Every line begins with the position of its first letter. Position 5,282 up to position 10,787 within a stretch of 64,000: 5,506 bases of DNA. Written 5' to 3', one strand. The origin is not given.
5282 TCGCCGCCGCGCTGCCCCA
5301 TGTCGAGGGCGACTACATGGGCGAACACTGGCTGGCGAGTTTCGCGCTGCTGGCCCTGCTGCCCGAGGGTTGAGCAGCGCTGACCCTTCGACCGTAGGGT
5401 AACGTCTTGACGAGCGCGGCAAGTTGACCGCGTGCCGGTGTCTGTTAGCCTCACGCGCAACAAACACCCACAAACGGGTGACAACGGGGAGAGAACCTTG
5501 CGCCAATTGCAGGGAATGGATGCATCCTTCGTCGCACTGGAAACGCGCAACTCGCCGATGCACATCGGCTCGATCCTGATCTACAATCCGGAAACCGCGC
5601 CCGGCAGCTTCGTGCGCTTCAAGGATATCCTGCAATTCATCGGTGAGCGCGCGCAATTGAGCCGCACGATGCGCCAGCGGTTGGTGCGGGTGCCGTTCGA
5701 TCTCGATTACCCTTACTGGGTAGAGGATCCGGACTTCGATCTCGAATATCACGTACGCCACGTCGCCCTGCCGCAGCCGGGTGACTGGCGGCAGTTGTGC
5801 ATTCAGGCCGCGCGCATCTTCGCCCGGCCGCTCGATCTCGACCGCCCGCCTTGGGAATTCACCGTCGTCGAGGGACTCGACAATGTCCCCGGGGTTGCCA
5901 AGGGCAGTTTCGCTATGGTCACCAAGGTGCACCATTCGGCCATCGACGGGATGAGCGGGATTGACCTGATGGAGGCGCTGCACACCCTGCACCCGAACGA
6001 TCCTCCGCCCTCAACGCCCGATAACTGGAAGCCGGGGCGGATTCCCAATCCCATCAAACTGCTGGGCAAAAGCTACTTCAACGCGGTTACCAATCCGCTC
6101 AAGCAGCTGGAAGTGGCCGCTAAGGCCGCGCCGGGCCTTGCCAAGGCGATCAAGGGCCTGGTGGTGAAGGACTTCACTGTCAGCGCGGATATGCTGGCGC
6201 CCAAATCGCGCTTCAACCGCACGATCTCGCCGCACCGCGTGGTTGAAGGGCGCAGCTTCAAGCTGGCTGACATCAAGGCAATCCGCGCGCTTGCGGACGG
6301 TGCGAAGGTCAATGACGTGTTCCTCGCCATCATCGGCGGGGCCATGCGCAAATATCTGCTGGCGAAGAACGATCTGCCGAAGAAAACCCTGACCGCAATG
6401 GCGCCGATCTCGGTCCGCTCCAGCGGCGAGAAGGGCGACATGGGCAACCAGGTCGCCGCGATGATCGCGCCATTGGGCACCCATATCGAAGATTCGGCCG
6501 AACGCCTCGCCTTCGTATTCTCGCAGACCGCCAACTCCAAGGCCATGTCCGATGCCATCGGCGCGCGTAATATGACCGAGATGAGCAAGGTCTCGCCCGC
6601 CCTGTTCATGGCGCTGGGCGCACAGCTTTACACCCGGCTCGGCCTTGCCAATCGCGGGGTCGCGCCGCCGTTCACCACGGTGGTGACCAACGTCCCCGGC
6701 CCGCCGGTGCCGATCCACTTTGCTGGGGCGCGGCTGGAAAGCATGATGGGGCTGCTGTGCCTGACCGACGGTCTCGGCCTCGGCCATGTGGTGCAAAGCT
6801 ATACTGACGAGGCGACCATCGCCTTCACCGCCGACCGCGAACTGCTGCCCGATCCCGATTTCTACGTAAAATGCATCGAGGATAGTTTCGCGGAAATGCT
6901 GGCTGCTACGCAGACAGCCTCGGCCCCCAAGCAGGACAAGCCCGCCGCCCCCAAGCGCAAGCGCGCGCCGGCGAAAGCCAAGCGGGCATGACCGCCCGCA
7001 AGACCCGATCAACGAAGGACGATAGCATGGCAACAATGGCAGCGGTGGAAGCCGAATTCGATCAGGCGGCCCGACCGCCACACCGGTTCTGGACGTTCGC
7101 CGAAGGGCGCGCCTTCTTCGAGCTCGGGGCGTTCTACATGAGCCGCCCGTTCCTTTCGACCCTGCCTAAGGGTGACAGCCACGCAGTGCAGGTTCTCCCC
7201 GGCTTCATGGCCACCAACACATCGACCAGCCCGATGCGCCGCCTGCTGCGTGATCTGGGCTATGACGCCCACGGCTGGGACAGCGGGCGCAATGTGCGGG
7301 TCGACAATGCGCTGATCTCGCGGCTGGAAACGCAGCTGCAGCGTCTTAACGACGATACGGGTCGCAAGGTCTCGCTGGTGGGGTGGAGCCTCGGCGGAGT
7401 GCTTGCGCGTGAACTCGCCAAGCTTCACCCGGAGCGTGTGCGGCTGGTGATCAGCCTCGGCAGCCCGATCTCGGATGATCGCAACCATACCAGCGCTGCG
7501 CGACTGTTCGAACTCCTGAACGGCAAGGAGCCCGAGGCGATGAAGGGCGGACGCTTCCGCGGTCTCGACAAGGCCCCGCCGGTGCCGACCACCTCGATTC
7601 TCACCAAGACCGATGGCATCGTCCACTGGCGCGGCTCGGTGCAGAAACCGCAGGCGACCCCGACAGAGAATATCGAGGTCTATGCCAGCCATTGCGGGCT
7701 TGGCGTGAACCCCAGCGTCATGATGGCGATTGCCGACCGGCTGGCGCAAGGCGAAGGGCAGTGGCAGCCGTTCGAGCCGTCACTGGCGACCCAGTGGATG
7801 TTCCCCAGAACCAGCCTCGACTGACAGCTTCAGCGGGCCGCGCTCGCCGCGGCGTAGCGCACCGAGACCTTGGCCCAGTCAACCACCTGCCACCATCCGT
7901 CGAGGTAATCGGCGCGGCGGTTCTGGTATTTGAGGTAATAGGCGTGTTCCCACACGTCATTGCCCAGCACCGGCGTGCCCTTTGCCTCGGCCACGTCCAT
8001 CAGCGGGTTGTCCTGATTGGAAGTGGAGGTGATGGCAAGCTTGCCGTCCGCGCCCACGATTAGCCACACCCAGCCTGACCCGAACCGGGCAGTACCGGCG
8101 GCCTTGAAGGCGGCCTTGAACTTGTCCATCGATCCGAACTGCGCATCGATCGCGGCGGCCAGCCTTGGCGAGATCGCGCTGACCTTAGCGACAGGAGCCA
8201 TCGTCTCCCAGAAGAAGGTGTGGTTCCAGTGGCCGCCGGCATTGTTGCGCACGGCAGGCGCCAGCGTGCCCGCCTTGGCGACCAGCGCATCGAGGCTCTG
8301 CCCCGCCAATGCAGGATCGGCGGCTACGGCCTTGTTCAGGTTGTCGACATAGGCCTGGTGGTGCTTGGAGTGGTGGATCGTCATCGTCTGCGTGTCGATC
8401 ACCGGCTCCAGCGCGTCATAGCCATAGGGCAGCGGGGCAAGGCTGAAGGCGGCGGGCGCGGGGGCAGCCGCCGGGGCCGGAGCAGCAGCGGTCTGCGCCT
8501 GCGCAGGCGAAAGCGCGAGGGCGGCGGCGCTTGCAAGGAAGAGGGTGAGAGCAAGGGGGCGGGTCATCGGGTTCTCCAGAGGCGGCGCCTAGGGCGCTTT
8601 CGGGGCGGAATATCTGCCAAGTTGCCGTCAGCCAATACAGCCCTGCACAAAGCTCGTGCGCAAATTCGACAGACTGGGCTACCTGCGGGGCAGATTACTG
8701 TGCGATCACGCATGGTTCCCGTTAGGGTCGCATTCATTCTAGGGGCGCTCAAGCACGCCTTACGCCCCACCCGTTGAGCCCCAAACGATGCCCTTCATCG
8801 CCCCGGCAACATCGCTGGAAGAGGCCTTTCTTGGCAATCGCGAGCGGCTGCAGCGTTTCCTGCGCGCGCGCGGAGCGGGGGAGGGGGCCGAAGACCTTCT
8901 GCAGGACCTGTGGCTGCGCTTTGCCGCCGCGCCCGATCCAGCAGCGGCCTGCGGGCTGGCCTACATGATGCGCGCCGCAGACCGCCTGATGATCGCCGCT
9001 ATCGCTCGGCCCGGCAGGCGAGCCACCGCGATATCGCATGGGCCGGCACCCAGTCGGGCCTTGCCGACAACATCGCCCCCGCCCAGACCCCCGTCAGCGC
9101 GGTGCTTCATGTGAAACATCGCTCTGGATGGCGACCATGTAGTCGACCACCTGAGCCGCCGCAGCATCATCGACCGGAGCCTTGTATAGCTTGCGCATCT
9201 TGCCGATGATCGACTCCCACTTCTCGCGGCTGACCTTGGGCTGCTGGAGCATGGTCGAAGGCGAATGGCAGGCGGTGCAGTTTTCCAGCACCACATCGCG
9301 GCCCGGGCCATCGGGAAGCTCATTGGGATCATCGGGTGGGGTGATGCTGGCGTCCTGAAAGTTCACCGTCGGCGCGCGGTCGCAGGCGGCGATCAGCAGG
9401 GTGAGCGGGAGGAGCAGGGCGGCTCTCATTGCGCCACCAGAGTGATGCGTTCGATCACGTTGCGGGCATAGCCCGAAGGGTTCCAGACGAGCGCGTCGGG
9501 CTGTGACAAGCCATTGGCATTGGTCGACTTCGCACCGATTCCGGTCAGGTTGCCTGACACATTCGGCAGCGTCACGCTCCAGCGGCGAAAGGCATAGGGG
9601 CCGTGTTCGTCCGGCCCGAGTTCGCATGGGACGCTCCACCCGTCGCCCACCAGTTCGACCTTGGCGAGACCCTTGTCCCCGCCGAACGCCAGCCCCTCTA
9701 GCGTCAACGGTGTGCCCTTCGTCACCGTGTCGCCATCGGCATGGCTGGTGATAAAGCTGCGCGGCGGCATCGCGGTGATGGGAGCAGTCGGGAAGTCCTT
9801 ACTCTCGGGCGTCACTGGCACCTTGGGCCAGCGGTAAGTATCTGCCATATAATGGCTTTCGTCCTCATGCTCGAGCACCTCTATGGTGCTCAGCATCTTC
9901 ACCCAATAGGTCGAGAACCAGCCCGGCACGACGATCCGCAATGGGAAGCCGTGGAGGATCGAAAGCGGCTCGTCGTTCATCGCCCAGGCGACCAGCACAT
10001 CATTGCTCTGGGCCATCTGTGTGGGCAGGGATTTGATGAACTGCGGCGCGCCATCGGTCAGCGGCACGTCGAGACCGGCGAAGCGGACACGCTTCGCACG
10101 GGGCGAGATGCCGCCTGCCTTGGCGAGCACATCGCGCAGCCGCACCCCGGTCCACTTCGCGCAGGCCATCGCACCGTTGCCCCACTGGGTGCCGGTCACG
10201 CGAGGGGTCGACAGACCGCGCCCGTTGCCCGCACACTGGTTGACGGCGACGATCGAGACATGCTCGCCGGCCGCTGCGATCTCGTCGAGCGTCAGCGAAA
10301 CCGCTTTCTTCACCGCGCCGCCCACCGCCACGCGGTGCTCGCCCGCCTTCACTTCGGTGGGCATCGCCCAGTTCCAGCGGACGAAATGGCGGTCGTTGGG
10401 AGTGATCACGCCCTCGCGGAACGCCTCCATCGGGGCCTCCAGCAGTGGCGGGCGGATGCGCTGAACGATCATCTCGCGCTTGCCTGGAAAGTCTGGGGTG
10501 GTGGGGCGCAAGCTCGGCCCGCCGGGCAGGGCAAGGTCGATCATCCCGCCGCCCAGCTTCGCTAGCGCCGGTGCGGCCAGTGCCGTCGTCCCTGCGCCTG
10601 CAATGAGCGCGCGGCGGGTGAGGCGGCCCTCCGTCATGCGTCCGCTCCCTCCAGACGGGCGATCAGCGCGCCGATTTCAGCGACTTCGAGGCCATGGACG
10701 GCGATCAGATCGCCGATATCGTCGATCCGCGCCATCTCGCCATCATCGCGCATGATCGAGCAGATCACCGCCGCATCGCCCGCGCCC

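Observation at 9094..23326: Self-contained sulfoquinovose(-glycerol) oxidative desulfonation island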

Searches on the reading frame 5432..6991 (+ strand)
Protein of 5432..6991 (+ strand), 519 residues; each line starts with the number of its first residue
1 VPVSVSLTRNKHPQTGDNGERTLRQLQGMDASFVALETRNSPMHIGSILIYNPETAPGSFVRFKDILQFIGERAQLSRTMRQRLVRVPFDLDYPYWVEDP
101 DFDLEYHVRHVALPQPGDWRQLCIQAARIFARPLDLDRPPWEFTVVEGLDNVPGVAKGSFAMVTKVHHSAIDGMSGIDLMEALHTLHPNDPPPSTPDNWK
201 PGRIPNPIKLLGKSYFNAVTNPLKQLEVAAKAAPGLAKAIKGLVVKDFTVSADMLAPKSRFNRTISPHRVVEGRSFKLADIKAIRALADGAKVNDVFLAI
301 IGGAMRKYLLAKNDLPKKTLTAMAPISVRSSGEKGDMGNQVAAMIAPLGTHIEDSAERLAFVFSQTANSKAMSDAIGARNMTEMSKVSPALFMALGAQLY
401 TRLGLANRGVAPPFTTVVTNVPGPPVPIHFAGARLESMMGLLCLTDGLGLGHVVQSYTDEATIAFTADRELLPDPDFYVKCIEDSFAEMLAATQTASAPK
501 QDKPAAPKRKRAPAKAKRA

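Call 73: search_protein_families(library=pfam, proteins=[window:5432-6991:+], max_evalue=0.0001)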
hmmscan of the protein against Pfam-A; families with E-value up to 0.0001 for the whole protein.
window:5432-6991:+ (519 aa): 2 families
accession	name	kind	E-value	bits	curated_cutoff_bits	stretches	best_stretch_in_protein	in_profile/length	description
PF03007.21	WS_DGAT_cat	-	4.7e-65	220.4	23.6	1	26-297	1-263/263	Wax ester synthase/diacylglycerol acyltransferase catalytic domain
PF06974.18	WS_DGAT_C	-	6.5e-33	114.3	20.7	1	337-489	1-144/145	WS/DGAT C-terminal domain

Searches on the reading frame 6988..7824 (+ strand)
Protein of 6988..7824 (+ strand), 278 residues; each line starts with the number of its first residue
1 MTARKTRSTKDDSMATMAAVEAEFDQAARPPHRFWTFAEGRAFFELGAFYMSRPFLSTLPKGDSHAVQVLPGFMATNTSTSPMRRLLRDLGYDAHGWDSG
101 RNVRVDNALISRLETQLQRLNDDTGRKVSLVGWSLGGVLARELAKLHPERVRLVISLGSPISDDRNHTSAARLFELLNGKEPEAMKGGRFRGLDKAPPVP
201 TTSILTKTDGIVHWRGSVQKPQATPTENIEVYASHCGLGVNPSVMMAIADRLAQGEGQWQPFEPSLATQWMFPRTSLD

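Call 73: search_protein_families(library=pfam, proteins=[window:6988-7824:+], max_evalue=0.0001)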
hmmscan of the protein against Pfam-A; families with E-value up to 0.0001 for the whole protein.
window:6988-7824:+ (278 aa): 2 families
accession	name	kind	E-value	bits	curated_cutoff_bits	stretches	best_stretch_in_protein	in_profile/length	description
PF00561.26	Abhydrolase_1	-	1.5e-06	28.5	25.8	1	126-162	69-103/245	alpha/beta hydrolase fold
PF12697.13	Abhydrolase_6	-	7.4e-06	27.2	26.3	1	92-229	33-155/217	Alpha/beta hydrolase family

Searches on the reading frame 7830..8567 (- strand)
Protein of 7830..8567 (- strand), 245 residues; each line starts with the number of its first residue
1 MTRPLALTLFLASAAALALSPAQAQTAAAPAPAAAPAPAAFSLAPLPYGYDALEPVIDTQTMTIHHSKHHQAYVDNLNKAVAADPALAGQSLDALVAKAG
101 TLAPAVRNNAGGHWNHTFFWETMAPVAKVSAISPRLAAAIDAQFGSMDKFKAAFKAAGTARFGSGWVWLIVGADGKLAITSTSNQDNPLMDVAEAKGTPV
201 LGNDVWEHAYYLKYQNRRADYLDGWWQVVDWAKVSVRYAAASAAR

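Call 20: search_protein_families(library=pfam, proteins=[window:7830-8567:-], max_evalue=0.00001)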
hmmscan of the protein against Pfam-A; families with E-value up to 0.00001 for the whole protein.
window:7830-8567:- (245 aa): 2 families
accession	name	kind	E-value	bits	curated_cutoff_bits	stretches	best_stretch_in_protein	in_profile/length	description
PF02777.23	Sod_Fe_C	-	3.5e-40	136.6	20.9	1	135-235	4-100/102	Iron/manganese superoxide dismutases, C-terminal domain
PF00081.27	Sod_Fe_N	-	1.6e-30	105.8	27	1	41-124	2-82/82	Iron/manganese superoxide dismutases, alpha-hairpin domain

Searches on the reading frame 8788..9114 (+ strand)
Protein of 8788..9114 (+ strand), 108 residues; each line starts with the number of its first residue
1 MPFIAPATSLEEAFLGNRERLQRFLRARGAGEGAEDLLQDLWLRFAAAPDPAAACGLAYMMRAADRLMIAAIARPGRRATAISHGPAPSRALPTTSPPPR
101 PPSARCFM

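Call 73: search_protein_families(library=pfam, proteins=[window:8788-9114:+], max_evalue=0.0001)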
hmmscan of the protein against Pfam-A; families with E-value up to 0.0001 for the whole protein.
window:8788-9114:+ (108 aa): 0 families

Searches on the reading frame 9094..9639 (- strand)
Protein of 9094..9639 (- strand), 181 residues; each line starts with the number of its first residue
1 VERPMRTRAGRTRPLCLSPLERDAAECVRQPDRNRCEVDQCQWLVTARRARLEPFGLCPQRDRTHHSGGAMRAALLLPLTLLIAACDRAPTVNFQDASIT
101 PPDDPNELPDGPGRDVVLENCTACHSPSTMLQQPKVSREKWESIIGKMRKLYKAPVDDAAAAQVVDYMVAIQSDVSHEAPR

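Call 4: search_protein_families(library=pfam, proteins=[window:9094-9639:-])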
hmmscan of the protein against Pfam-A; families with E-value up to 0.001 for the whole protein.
window:9094-9639:- (181 aa): 0 families

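Call 9: search_protein_families(library=ncbifam, proteins=[window:9094-9639:-], max_evalue=0.00001)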
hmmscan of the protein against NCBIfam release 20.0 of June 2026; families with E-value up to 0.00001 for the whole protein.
window:9094-9639:- (181 aa): 1 family
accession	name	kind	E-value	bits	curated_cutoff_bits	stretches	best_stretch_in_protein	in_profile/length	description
NF052246.1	SorB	equivalog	1.2e-17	63.7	93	1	97-170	4-78/80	SorB family sulfite dehydrogenase c-type cytochrome subunit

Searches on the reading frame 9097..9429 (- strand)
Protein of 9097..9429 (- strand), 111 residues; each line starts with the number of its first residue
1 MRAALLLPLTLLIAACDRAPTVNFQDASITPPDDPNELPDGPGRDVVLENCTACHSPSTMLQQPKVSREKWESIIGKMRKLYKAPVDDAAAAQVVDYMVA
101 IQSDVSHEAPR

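Call 78: search_solved_structures(query=window:9097-9429:-, max_evalue=1, show_alignments=2)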
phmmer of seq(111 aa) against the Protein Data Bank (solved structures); distinct sequences matched with E-value up to 1: 4.
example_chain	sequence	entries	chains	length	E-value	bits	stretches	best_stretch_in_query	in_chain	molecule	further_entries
2blf_B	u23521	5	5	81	1.6e-09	41.1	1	32-99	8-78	Sulfite:cytochrome c oxidoreductase subunit B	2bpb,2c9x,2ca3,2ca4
4lmh_A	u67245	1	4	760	0.35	14.2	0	35-59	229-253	Extracellular iron oxide respiratory system surface decaheme cytochrome c component OmcA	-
2ljk_A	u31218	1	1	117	0.58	13.6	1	27-74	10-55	Protein C17orf37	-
8smr_F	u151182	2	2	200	0.99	12.8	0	7-61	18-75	Cbb3-type Cytochrome C oxidase subunit II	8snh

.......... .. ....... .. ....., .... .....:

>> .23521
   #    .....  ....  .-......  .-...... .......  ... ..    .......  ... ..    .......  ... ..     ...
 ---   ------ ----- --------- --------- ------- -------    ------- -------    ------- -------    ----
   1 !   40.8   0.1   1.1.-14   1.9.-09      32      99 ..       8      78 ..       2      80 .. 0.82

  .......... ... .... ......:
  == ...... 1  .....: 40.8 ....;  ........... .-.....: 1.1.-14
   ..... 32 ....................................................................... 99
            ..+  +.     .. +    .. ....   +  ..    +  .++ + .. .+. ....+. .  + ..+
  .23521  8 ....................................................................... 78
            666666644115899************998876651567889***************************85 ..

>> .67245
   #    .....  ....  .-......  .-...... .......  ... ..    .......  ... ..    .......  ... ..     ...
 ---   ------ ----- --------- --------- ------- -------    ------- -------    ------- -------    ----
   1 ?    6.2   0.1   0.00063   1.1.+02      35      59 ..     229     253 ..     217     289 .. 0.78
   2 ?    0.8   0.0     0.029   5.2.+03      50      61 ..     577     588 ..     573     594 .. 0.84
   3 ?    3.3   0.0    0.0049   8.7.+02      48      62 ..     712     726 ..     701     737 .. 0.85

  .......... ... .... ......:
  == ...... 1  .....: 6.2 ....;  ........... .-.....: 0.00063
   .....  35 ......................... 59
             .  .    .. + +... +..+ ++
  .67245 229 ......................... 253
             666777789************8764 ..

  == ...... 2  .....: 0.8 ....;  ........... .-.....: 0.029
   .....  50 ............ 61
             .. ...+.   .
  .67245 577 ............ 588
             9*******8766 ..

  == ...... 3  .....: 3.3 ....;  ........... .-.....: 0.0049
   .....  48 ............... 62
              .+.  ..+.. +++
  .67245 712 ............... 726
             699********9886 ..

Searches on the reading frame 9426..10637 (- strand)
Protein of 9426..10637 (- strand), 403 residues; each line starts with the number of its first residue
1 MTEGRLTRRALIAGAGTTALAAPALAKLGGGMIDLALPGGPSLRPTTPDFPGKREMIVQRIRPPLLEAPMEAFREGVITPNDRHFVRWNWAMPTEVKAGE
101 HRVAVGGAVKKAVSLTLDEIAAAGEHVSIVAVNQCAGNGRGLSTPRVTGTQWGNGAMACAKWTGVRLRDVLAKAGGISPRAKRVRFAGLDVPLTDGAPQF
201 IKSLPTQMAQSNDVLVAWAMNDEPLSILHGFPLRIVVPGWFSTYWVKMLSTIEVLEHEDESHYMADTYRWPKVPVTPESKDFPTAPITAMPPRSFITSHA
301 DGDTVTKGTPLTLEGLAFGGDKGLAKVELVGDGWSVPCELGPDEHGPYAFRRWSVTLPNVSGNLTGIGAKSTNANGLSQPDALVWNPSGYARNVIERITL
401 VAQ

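Call 4: search_protein_families(library=pfam, proteins=[window:9426-10637:-])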
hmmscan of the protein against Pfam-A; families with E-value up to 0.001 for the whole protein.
window:9426-10637:- (403 aa): 3 families
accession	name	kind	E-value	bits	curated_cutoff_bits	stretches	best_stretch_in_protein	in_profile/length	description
PF00174.25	Oxidored_molyb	-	1.2e-49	168.6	24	1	92-263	4-169/169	Oxidoreductase molybdopterin binding domain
PF17957.7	Big_7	-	0.00013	23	24.1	0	296-359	5-63/70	Bacterial Ig domain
PF03404.22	Mo-co_dimer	-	0.0009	19.7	22.7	0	286-399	3-134/138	Mo-co oxidoreductase dimerisation domain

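Call 9: search_protein_families(library=ncbifam, proteins=[window:9426-10637:-], max_evalue=0.00001)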
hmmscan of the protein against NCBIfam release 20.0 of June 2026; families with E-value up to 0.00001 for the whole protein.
window:9426-10637:- (403 aa): 3 families
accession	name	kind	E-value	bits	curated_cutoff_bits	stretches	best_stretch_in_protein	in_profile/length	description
NF052245.1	SorA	equivalog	2.6e-118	395.2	600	1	8-400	1-394/396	SorA family sulfite dehydrogenase catalytic subunit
NF052247.1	SorT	equivalog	1.9e-51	175.1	570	1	38-395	26-378/387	SorT family sulfite dehydrogenase catalytic subunit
TIGR04555.1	sulfite_DH_soxC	equivalog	3.4e-37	128.4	420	1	68-381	78-375/408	sulfite dehydrogenase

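Call 10: search_solved_structures(query=window:9426-10637:-, show_alignments=1)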
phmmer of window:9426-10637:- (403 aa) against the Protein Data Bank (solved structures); distinct sequences matched with E-value up to 0.001: 21.
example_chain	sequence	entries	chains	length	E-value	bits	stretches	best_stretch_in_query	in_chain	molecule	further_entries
2blf_A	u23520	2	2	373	5.5e-77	262.5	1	37-402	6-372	Sulfite:cytochrome c oxidoreductase subunit A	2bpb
2ca4_A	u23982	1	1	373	1.5e-76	261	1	37-402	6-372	SULFITE:CYTOCHROME C OXIDOREDUCTASE SUBUNIT A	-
2c9x_A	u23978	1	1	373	2e-76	260.6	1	37-402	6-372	SULFITE:CYTOCHROME C OXIDOREDUCTASE SUBUNIT A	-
2ca3_A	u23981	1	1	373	3.8e-76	259.7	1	37-402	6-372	SULFITE:CYTOCHROME C OXIDOREDUCTASE SUBUNIT A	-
2a9d_A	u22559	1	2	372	2.6e-36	128.5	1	51-398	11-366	Sulfite Oxidase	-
2a99_A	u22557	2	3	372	1.2e-35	126.4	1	51-398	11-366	Sulfite Oxidase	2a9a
1sox_A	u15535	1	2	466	1.3e-35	126.2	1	45-398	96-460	SULFITE OXIDASE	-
2a9b_A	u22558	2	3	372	3.7e-35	124.7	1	51-398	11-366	Sulfite Oxidase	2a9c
3hc2_A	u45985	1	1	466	4.8e-35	124.4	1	45-398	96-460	sulfite oxidase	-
3r19_A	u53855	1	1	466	2.3e-34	122.1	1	45-398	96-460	Sulfite oxidase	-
3r18_A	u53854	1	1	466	2.5e-34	122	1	45-398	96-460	Sulfite oxidase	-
3hbq_A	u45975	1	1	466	3.3e-34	121.6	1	45-398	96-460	Sulphite oxide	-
3hbg_A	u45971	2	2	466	4.3e-34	121.2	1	45-398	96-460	Sulfite Oxidase mutant C185S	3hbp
6y0k_AAA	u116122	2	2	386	2.4e-33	118.8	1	55-399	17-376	Putaitve sulfite oxidase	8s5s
4pw3_A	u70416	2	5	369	2.3e-31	112.2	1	64-393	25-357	Putative sulfite oxidase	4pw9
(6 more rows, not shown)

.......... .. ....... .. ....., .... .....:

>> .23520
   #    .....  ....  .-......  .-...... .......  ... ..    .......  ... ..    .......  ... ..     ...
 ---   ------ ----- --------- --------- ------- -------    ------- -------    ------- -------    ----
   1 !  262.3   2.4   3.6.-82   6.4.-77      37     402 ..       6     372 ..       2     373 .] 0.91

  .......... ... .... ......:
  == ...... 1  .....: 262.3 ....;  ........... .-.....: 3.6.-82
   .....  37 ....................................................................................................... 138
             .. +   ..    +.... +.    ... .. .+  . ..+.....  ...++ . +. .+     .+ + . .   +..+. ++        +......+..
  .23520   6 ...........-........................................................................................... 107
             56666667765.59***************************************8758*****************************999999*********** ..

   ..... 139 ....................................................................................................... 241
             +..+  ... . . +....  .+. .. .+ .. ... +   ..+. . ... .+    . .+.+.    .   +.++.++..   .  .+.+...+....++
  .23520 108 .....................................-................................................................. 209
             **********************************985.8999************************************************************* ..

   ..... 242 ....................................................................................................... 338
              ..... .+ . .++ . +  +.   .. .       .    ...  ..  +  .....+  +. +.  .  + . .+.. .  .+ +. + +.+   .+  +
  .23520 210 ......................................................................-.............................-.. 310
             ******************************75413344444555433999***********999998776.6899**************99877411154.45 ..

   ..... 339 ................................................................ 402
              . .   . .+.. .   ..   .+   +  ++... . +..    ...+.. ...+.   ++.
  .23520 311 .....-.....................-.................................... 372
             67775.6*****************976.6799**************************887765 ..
